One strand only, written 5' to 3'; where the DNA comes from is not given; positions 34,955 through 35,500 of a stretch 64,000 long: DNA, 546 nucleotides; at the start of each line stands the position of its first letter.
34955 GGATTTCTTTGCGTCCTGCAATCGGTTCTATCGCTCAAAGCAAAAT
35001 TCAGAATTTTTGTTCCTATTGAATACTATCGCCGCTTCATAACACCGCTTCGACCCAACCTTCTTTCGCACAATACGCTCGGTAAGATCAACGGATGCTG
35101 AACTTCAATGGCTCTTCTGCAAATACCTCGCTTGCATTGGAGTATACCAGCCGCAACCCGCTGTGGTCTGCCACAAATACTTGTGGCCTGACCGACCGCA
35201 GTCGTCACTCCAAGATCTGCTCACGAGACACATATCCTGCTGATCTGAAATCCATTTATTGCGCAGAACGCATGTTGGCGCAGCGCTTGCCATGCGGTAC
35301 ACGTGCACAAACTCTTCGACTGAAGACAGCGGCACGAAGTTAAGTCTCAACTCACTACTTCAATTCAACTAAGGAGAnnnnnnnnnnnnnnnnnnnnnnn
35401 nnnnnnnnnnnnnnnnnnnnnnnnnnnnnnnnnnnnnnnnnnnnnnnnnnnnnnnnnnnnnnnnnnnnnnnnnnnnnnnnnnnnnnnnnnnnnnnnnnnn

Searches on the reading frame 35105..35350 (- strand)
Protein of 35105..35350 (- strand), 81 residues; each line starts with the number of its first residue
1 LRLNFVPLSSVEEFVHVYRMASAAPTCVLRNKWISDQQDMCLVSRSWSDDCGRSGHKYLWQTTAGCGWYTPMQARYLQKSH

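Call 92: search_protein_families(library=pfam, proteins=[window:35105-35350:-], max_evalue=0.1)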
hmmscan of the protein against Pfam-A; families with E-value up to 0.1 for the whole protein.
window:35105-35350:- (81 aa): 1 family
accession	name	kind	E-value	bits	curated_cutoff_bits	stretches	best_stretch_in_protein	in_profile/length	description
PF23587.1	SH3_KALRN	-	0.071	13.5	29.2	0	35-51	38-54/69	Kalirin, SH3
